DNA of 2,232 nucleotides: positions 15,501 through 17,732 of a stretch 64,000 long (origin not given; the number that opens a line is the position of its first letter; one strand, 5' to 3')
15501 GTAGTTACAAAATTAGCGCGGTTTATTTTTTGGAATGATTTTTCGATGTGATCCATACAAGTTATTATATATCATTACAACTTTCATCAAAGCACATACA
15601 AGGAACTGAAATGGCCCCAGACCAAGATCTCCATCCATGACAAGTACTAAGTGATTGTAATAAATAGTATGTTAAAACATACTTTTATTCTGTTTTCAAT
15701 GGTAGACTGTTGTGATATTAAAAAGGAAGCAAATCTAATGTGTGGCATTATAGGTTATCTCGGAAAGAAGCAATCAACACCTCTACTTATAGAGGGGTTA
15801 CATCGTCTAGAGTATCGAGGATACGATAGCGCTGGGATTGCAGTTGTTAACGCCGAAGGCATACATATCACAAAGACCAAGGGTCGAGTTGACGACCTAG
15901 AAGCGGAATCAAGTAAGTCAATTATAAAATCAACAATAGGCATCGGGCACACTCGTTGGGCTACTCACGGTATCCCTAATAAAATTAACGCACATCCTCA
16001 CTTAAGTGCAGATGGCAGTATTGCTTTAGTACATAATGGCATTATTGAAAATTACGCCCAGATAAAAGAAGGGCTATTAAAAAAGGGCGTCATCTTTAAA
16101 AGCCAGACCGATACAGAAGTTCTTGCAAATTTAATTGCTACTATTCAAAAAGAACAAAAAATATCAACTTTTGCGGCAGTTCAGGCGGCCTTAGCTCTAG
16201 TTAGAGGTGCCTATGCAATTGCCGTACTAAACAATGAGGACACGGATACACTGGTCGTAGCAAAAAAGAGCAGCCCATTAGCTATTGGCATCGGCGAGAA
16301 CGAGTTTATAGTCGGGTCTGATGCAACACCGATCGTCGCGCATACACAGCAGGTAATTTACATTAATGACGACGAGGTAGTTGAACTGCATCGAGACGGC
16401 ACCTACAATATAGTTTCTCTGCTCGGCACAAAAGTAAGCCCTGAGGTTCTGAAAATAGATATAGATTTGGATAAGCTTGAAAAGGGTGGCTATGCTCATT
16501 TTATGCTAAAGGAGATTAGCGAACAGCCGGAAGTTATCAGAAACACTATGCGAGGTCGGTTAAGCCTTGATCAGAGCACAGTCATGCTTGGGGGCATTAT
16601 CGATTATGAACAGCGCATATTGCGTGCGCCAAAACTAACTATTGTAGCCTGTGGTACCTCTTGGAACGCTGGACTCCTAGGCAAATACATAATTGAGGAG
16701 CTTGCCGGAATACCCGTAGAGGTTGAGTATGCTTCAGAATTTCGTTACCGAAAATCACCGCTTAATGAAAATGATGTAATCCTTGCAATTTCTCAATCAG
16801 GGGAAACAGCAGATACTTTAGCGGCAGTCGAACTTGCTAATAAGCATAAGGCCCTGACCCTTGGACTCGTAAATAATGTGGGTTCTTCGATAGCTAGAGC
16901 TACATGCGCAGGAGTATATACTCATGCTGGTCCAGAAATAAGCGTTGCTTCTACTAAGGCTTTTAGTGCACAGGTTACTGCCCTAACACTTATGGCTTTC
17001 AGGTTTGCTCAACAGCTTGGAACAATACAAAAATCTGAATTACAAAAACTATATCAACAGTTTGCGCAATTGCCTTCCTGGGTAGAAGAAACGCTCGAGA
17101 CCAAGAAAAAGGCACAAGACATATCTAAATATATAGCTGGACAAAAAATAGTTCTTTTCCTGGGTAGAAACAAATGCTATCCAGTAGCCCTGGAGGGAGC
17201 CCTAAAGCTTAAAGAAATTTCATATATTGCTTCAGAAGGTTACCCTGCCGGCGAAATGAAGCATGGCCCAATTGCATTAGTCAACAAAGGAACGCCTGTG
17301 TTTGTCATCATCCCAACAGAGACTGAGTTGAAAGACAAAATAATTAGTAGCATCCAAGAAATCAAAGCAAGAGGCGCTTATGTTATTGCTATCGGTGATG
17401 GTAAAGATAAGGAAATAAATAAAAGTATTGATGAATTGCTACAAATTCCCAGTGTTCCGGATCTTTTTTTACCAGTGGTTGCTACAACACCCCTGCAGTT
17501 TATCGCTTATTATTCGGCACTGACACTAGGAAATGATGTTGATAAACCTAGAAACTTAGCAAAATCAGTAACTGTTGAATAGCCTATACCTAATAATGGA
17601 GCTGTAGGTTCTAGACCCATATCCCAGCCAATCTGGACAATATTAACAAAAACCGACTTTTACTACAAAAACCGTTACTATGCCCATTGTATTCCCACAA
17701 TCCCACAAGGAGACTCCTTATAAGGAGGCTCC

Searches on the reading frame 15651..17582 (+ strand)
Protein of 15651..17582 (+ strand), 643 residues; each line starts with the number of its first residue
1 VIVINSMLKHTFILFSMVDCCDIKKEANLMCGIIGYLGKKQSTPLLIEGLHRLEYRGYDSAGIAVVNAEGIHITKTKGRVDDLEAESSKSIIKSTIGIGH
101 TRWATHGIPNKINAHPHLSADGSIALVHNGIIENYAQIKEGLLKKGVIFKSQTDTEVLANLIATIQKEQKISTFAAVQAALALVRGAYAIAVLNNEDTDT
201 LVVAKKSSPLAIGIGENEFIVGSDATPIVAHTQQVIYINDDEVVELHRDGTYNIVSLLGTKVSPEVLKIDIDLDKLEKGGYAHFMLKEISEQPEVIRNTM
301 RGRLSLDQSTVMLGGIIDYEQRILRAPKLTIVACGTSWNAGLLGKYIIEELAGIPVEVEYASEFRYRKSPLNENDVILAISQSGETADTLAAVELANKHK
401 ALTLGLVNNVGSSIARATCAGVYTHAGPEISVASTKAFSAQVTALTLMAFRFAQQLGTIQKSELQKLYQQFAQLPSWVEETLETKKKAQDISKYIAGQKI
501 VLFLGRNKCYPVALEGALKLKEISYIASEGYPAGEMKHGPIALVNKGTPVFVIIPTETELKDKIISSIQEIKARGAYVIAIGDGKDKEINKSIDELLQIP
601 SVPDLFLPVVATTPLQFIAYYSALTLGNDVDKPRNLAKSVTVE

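Call 29: search_protein_families(library=ncbifam, proteins=[window:15651-17582:+], max_evalue=1e-10)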
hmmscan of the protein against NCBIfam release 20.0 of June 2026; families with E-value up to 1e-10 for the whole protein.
window:15651-17582:+ (643 aa): 8 families
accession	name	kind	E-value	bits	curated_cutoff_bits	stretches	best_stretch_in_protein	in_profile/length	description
NF001484.0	PRK00331.1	subfamily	4.2e-239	794.9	381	1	30-643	1-601/601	isomerizing glutamine--fructose-6-phosphate transaminase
TIGR01135.1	glmS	equivalog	1e-231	770.7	418.05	1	31-643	1-607/607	glutamine--fructose-6-phosphate transaminase (isomerizing)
NF046059.1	NagB_SO3506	equivalog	1.5e-35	123.1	430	1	285-595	4-295/330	glucosamine-6-phosphate deaminase NagB-II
TIGR01134.1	purF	equivalog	9.4e-33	114.2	350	1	31-252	1-223/432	amidophosphoribosyltransferase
NF041128.1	glucosaP_deam_GlmD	equivalog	9.6e-31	107.2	580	1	328-640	33-321/323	glucosamine-6-phosphate deaminase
NF008481.0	PRK11382.1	equivalog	1.4e-11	44.2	430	0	328-596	46-303/340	fructoselysine 6-phosphate deglycase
TIGR02815.1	agaS_fam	subfamily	2.5e-11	43.2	529.2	1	284-634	4-355/372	putative sugar isomerase, AgaS family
TIGR01536.1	asn_synth_AEB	equivalog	5.5e-11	42.1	267.1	1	31-238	1-176/517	asparagine synthase (glutamine-hydrolyzing)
